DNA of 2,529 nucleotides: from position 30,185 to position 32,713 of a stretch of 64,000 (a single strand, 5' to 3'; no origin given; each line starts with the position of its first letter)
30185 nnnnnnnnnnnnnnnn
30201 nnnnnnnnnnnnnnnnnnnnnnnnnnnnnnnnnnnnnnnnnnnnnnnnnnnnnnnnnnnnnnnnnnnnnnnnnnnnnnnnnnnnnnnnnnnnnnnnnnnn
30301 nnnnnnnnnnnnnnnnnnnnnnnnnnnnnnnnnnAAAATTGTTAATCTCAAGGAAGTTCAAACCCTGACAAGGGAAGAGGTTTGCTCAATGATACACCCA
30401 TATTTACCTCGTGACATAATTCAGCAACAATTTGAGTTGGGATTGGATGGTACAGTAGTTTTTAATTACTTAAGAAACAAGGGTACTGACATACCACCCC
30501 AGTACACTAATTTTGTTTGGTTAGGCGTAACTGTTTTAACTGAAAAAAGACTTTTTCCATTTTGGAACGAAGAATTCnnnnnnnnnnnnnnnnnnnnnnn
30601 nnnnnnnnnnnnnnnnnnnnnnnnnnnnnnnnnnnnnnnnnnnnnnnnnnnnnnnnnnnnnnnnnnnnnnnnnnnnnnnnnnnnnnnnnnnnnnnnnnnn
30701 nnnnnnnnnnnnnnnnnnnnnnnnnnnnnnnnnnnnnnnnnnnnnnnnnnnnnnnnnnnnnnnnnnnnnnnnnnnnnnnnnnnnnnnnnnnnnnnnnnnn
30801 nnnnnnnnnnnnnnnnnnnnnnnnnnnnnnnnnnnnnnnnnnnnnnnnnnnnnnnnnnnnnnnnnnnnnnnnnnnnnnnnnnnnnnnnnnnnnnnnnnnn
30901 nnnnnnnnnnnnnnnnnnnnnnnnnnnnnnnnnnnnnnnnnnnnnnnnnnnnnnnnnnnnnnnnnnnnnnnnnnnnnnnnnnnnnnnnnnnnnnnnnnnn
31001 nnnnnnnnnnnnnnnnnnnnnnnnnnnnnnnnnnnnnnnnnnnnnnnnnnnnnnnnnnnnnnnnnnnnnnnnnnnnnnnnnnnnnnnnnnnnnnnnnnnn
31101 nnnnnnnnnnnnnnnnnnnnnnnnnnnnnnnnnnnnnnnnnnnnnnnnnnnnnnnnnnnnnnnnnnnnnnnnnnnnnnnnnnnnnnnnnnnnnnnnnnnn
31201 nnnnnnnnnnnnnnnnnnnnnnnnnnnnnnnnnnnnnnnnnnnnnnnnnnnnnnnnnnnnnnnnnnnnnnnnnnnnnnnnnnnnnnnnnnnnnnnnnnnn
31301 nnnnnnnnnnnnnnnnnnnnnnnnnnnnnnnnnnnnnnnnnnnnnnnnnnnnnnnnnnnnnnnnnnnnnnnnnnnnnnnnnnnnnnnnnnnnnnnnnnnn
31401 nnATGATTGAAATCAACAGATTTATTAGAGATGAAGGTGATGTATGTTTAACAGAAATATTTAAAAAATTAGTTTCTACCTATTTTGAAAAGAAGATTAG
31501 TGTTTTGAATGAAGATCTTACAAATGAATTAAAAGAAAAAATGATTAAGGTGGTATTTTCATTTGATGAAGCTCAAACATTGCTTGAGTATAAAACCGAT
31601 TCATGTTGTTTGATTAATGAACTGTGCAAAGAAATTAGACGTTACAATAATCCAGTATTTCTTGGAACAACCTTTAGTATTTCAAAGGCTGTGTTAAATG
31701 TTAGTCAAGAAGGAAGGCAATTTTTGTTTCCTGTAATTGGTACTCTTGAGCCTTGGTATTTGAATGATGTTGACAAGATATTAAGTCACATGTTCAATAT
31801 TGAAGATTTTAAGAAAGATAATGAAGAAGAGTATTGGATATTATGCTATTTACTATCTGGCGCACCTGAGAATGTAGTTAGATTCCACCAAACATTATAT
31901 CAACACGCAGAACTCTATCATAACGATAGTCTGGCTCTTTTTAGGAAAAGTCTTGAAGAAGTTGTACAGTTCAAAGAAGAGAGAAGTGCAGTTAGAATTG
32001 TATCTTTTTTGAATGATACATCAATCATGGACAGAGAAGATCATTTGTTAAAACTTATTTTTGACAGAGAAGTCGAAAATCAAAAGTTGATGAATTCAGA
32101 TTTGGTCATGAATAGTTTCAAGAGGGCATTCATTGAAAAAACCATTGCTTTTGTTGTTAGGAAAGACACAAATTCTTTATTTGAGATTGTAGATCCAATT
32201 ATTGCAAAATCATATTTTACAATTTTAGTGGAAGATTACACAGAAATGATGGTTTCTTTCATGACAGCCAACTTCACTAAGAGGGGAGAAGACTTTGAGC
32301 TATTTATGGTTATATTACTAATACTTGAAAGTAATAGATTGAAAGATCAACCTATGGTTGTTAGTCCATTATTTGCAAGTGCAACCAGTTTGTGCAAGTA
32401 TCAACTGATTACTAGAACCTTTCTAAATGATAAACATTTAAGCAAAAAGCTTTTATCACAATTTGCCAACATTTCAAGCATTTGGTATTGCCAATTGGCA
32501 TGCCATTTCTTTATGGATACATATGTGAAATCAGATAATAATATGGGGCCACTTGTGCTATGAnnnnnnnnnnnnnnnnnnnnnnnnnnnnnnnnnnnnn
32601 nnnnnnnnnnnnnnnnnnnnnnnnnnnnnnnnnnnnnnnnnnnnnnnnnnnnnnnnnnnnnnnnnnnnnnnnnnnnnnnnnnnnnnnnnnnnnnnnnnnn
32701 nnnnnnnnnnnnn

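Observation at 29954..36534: Adjacent uncharacterised P-loop NTPase and IRG-like large GTPase genes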

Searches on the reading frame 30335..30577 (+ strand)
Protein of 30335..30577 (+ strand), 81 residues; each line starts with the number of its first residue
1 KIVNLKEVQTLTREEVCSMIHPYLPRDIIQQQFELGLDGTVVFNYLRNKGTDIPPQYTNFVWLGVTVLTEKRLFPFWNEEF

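Call 89: search_solved_structures(query=A8, max_evalue=10, show_alignments=2)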
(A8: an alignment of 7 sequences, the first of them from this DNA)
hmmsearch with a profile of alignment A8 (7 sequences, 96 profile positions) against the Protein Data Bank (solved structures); distinct sequences matched with E-value up to 10: 0.

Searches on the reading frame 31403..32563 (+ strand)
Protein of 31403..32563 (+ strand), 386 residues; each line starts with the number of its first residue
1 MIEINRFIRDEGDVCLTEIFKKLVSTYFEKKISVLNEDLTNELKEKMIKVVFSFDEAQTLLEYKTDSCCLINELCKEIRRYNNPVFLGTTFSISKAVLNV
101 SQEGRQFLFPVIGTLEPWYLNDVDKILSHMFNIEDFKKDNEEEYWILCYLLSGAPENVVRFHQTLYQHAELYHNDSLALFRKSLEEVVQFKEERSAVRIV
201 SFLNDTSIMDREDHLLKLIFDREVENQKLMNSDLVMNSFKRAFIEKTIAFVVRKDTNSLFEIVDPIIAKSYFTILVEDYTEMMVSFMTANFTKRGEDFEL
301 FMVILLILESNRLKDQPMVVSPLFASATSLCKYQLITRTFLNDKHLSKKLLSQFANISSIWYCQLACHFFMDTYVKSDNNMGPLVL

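Call 5: search_protein_families(library=pfam, proteins=[window:31403-32563:+], max_evalue=1)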
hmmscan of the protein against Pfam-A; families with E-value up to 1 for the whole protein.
window:31403-32563:+ (386 aa): 2 families
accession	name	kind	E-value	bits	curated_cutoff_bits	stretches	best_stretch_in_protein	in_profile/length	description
PF12612.13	TFCD_C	-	0.016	15.5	22.4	0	275-352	96-173/187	Tubulin folding cofactor D C terminal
PF21186.2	DUF6852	-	0.081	14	27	1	10-57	6-54/71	Domain of unknown function (DUF6852)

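Call 82: find_encoding_contigs(protein=window:31403-32563:+, flank=3000, max_places=8)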
Protein window:31403-32563:+ (386 aa): no gene with exactly this product is on record in the collection.

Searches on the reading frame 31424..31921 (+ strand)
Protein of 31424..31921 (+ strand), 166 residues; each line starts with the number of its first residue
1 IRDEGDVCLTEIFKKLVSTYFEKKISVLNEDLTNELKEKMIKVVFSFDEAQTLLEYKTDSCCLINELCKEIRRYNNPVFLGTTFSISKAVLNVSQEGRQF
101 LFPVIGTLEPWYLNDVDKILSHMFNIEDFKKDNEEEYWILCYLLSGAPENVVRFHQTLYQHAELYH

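Call 105: find_related_loci(query=A10, collection=viral_contigs, flank=5000)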
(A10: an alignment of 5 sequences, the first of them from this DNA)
Query A10 (166 aa) in viral_contigs; peptide patterns used: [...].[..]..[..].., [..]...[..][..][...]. (x = any residue, [..] = any of these).
141 stretches matched a pattern, but none encodes a relative of the query by tblastn (E <= 1e-3).

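Call 106: find_related_loci(query=A10, collection=metagenome_contigs, flank=6000)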
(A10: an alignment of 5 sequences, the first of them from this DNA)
Query A10 (166 aa) in metagenome_contigs; peptide patterns used: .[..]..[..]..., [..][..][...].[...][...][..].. (x = any residue, [..] = any of these).
585 stretches matched a pattern, but none encodes a relative of the query by tblastn (E <= 1e-3).
